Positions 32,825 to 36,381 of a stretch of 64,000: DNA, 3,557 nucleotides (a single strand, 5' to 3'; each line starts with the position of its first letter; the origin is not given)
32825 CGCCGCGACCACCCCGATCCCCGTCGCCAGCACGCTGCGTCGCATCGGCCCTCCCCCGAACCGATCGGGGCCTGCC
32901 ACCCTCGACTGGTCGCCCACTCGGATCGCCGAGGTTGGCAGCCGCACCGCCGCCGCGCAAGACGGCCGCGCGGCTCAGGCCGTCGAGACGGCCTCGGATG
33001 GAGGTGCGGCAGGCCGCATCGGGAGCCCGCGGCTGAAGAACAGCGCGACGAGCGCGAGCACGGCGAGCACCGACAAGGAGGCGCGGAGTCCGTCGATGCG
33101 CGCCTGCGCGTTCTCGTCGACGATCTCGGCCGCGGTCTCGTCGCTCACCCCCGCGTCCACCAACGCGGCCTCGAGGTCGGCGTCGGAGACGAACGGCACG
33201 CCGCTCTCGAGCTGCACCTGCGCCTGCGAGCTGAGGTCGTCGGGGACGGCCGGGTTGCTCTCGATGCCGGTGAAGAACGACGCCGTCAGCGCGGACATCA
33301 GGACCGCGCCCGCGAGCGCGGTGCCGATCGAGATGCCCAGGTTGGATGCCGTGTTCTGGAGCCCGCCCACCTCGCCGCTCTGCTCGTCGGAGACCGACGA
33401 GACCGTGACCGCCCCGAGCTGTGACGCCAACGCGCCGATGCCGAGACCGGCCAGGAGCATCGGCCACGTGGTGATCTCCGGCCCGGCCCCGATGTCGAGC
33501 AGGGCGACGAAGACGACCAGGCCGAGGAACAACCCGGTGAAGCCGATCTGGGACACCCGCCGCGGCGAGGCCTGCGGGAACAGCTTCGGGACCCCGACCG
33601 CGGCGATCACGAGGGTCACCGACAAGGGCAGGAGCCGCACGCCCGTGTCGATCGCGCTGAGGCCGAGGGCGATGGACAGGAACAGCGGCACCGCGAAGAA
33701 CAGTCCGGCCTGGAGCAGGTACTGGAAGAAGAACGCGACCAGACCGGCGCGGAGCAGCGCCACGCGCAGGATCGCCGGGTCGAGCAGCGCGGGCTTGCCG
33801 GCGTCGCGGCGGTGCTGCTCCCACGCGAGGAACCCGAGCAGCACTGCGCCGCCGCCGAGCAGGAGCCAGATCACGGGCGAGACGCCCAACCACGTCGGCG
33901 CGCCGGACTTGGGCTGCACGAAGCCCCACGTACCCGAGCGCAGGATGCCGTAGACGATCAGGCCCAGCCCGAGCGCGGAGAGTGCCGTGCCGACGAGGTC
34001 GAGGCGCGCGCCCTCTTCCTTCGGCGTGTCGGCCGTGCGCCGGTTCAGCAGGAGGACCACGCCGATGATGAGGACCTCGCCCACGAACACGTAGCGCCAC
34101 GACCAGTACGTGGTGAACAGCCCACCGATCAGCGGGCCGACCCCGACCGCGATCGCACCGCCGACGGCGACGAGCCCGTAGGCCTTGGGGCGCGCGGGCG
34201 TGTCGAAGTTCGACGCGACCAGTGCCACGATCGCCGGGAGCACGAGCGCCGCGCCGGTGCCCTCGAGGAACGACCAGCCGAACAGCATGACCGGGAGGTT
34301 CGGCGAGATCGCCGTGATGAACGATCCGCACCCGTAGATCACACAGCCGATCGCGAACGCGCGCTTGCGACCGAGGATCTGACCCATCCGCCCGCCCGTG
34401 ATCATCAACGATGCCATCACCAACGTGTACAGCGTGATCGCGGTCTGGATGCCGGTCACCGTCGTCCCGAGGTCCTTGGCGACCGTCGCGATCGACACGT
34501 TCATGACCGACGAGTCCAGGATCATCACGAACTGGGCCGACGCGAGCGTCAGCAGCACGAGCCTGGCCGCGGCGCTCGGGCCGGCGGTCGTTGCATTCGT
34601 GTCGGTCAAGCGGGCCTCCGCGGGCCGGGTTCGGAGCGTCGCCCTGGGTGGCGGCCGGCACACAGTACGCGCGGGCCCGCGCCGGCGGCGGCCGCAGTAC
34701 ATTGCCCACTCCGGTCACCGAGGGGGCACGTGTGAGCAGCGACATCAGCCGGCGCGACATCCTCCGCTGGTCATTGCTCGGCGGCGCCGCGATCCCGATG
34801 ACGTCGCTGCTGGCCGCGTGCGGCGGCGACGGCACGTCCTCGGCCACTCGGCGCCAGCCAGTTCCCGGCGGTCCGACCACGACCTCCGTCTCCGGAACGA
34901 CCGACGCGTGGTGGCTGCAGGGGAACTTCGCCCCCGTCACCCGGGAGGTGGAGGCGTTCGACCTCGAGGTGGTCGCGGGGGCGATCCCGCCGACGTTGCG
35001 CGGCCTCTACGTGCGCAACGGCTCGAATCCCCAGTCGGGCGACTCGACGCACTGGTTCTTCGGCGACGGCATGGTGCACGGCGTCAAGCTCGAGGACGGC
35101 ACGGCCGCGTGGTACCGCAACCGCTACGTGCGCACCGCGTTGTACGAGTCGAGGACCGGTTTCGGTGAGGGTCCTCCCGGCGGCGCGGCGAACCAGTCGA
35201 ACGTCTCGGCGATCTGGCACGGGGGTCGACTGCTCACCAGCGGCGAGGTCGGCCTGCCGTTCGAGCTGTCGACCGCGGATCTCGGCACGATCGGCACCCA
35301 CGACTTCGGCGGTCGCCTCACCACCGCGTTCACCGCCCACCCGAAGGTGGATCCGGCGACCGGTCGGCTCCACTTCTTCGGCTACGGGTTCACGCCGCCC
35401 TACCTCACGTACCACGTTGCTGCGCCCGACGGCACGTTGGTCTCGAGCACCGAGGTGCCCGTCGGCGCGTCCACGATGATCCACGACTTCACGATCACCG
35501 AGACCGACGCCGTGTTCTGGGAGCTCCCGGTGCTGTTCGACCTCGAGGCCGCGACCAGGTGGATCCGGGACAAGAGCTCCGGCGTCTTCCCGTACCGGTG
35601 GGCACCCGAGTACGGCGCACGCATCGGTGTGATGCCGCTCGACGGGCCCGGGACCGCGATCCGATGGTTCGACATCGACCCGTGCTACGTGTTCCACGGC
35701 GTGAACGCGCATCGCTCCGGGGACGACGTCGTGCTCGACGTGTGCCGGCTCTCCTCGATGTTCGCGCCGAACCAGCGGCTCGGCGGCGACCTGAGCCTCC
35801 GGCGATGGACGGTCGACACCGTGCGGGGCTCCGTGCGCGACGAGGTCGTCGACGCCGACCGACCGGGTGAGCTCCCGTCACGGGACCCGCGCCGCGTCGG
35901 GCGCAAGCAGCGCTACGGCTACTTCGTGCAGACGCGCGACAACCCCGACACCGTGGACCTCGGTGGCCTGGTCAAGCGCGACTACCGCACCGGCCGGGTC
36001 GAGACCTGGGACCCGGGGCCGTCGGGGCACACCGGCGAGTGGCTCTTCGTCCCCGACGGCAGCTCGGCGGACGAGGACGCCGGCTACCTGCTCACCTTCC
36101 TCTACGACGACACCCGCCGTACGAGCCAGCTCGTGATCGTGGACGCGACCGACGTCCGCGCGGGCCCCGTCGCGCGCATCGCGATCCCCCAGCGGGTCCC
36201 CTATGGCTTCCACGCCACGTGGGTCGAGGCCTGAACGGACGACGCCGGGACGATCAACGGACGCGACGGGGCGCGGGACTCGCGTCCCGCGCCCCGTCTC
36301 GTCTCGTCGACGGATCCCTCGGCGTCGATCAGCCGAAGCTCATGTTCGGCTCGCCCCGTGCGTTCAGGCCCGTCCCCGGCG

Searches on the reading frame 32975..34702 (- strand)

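Call 18: search_protein_families(library=pfam, proteins=[window:32975-34702:-], max_evalue=0.001)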
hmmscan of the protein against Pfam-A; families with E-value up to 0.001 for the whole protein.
window:32975-34702:- (575 aa): 2 families
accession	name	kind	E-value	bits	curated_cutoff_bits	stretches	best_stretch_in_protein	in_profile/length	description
PF07690.21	MFS_1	-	1.5e-41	142.9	33.4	1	53-461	1-347/347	Major Facilitator Superfamily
PF05977.19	MFS_3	-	0.00066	18.7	27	1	72-219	34-186/524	Transmembrane secretion effector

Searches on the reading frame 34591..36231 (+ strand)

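Call 18: search_protein_families(library=pfam, proteins=[window:34591-36231:+], max_evalue=0.001)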
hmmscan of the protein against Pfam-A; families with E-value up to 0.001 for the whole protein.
window:34591-36231:+ (547 aa): 1 family
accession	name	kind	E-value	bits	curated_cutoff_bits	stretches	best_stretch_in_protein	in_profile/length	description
PF03055.21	RPE65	-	9.2e-114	381.5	27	1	113-545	1-468/469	Retinal pigment epithelial membrane protein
